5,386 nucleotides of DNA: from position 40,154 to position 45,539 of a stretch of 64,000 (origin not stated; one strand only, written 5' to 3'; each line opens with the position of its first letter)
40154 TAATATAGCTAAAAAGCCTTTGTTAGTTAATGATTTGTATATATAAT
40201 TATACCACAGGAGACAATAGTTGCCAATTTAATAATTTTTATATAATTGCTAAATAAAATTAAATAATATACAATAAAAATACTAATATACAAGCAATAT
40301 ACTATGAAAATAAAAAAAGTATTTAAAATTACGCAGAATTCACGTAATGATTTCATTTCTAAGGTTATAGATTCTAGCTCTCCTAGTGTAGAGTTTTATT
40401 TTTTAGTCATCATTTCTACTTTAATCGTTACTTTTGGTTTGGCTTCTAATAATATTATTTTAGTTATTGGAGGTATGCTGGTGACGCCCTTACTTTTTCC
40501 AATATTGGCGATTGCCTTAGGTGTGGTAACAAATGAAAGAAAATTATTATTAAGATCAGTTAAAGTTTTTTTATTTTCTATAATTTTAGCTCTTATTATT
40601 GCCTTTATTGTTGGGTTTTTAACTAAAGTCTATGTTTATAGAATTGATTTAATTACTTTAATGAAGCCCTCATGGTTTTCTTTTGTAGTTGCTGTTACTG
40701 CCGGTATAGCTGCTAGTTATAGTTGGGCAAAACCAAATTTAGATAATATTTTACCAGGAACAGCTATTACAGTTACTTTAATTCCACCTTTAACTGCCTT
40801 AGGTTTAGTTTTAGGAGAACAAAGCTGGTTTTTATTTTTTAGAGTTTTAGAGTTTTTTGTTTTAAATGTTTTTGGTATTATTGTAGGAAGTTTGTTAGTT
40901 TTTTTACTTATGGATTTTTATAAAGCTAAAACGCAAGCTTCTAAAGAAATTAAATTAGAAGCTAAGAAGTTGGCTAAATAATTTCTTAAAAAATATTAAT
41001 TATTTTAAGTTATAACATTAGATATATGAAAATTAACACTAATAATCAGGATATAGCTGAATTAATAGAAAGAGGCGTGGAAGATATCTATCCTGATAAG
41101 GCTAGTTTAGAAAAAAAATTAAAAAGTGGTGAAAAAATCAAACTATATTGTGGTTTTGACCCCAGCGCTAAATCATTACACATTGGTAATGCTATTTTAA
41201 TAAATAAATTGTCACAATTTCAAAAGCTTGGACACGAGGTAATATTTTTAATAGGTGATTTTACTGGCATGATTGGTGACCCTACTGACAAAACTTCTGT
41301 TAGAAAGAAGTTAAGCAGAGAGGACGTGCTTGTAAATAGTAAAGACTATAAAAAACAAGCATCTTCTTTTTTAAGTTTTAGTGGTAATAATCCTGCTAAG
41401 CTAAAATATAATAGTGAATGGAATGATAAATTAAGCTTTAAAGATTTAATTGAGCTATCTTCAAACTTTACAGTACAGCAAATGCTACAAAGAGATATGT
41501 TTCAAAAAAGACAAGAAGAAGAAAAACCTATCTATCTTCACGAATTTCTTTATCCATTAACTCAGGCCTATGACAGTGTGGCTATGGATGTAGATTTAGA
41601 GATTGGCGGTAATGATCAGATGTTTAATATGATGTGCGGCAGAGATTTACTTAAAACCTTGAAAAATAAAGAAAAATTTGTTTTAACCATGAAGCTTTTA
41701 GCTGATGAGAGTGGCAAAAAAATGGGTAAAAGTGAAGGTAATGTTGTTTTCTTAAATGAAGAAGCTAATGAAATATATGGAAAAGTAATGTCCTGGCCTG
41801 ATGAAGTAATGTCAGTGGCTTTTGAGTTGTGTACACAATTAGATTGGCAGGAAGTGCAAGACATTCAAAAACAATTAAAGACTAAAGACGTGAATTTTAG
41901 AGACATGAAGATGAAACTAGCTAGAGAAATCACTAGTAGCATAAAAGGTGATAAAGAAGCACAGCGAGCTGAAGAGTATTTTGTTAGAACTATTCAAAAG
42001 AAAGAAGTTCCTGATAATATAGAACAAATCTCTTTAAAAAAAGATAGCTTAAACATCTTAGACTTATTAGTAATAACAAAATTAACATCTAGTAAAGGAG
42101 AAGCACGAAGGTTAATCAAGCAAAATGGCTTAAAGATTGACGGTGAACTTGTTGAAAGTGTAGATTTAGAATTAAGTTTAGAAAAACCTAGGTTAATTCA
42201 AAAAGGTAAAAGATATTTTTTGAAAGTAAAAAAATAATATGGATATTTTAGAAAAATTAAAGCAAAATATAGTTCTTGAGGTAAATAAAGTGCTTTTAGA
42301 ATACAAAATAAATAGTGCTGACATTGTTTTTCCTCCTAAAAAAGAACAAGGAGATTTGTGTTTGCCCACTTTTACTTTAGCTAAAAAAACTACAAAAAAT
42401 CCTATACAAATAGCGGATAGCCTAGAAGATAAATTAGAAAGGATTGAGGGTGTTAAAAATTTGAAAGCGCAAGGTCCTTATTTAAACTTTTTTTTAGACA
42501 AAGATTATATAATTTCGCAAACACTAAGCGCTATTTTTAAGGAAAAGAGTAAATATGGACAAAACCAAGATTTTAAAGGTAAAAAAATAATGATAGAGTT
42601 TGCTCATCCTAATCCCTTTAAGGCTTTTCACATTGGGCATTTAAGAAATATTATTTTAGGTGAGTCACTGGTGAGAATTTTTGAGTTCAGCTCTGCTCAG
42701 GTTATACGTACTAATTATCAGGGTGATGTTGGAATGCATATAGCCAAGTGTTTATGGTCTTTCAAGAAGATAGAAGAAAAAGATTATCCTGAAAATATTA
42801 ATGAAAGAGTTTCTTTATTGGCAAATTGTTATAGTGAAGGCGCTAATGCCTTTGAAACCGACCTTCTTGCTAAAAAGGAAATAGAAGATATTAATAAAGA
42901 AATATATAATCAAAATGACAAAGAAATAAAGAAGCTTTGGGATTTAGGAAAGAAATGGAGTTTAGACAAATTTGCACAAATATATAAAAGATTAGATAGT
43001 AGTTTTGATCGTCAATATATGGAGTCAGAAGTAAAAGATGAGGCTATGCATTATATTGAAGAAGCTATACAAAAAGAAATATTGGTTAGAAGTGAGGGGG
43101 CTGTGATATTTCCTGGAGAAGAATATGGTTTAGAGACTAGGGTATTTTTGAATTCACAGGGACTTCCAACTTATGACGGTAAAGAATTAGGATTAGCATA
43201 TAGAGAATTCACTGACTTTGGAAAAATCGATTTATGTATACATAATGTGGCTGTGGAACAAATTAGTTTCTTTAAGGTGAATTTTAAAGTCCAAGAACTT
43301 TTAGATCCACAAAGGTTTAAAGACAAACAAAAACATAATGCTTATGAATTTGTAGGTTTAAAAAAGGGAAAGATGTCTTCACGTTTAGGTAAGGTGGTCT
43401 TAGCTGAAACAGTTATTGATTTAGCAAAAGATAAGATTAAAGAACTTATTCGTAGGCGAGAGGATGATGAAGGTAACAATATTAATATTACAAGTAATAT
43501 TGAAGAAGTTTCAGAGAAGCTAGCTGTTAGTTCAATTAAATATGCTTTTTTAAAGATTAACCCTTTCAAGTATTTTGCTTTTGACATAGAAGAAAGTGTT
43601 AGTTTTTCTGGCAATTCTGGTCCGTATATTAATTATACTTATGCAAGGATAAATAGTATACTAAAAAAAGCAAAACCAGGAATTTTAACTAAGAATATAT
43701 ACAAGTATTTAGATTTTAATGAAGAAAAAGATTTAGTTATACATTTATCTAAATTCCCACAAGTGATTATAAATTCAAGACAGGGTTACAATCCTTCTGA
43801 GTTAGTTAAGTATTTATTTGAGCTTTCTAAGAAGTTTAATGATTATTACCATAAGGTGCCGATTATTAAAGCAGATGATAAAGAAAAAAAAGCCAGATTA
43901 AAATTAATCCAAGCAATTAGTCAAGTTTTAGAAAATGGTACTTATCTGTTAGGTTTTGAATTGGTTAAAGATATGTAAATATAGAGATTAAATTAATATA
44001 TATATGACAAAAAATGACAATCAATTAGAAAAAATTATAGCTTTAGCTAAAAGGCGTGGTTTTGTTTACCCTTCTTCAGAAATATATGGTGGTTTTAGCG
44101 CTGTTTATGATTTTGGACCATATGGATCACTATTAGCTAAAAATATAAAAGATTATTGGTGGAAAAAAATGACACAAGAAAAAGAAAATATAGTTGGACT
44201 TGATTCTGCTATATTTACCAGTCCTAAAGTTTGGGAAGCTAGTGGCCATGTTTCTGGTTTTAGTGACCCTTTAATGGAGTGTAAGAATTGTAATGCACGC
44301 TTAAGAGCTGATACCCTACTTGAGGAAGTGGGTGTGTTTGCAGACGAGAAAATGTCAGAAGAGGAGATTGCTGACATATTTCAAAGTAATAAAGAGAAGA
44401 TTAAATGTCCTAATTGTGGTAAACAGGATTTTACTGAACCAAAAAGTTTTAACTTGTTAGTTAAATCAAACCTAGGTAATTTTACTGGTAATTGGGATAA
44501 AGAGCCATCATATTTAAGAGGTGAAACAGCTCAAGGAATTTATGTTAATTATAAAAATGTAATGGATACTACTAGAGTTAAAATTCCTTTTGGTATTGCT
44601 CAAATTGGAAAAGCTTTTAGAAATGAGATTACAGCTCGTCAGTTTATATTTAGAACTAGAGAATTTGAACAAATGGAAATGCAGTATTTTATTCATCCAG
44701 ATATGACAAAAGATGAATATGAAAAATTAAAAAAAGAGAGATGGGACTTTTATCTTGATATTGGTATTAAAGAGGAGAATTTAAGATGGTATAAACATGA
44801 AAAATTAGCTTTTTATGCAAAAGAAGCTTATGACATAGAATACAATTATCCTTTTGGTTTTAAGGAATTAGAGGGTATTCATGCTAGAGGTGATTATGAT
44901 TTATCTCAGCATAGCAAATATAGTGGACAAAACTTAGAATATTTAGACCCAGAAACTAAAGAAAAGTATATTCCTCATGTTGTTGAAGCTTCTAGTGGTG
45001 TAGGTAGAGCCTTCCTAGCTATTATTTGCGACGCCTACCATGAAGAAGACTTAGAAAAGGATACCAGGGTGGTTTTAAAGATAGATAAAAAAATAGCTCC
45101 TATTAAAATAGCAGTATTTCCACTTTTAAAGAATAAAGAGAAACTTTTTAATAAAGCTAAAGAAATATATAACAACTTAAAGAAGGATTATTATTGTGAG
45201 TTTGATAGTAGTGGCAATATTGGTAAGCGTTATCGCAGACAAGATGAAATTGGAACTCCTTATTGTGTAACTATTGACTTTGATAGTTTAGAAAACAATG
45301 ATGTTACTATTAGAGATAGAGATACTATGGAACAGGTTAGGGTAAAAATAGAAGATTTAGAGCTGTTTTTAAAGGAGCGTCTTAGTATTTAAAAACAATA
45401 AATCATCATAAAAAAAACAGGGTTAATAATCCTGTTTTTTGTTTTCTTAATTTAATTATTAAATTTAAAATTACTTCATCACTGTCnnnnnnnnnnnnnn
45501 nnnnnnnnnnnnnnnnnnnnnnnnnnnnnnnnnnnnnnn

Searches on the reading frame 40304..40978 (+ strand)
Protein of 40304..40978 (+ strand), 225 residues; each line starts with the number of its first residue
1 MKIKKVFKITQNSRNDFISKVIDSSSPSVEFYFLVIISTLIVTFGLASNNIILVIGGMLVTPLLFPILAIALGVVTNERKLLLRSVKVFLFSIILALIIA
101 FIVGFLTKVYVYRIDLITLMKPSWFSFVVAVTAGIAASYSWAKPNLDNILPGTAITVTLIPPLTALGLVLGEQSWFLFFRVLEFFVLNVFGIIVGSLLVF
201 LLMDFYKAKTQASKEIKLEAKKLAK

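Call 19: search_protein_families(library=pfam, proteins=[window:40304-40978:+], max_evalue=0.0001)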
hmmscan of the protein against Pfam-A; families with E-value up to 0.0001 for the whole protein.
window:40304-40978:+ (225 aa): 1 family
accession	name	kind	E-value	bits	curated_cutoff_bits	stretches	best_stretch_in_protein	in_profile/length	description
PF04087.19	DUF389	-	6.1e-29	101.3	23.9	1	58-194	1-137/137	Domain of unknown function (DUF389)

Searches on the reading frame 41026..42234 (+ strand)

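Call 20: search_protein_families(library=pfam, proteins=[window:41026-42234:+], max_evalue=0.0001)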
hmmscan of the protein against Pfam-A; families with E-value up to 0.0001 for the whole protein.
window:41026-42234:+ (403 aa): 2 families
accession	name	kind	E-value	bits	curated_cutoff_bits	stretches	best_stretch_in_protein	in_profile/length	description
PF00579.31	tRNA-synt_1b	-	2e-71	241.1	21.1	1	35-321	3-289/292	tRNA synthetases class I (W and Y)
PF22421.1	SYY_C-terminal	-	2e-09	37.7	27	1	329-396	6-78/83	Tyrosine--tRNA ligase SYY-like C-terminal domain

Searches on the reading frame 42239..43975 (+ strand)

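Call 20: search_protein_families(library=pfam, proteins=[window:42239-43975:+], max_evalue=0.0001)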
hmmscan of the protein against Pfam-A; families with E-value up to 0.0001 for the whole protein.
window:42239-43975:+ (579 aa): 3 families
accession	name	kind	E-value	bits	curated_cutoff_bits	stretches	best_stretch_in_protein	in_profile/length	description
PF00750.26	tRNA-synt_1d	-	1.5e-36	126.6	23.3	1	96-449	2-348/349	tRNA synthetases class I (R), catalytic domain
PF05746.21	DALR_1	-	1.2e-30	106.5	22.3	1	464-579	1-117/117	DALR anticodon binding domain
PF03485.21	Arg_tRNA_synt_N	-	6e-13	49.6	21.5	1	6-86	2-85/85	Arginyl tRNA synthetase N terminal domain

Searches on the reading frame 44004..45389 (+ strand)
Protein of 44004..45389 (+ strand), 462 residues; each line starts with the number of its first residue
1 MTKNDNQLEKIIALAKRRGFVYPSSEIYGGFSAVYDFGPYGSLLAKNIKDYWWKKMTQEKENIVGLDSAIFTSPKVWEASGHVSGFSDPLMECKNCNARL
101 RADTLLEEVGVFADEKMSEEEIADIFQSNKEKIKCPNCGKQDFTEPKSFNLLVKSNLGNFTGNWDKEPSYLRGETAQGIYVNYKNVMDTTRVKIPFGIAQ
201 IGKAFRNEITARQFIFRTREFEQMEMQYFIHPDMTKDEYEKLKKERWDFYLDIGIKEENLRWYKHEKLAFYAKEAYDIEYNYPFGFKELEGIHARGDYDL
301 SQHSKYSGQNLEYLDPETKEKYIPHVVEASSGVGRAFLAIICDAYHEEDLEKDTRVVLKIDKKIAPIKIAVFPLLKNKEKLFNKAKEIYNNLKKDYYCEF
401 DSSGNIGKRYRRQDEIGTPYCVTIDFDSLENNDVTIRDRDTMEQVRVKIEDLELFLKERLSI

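Call 17: find_encoding_contigs(protein=window:44004-45389:+, flank=10000, max_places=1)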
Protein window:44004-45389:+ (462 aa): no gene with exactly this product is on record in the collection.

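Call 20: search_protein_families(library=pfam, proteins=[window:44004-45389:+], max_evalue=0.0001)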
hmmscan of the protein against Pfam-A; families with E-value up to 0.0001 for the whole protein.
window:44004-45389:+ (462 aa): 2 families
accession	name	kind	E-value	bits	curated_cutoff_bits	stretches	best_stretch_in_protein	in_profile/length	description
PF03129.25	HGTP_anticodon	-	3.7e-24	85.1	21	1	368-458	1-93/94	Anticodon binding domain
PF00587.30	tRNA-synt_2b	-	3.2e-15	57.1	29.3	1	167-342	9-176/179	tRNA synthetase class II core domain (G, H, P, S and T)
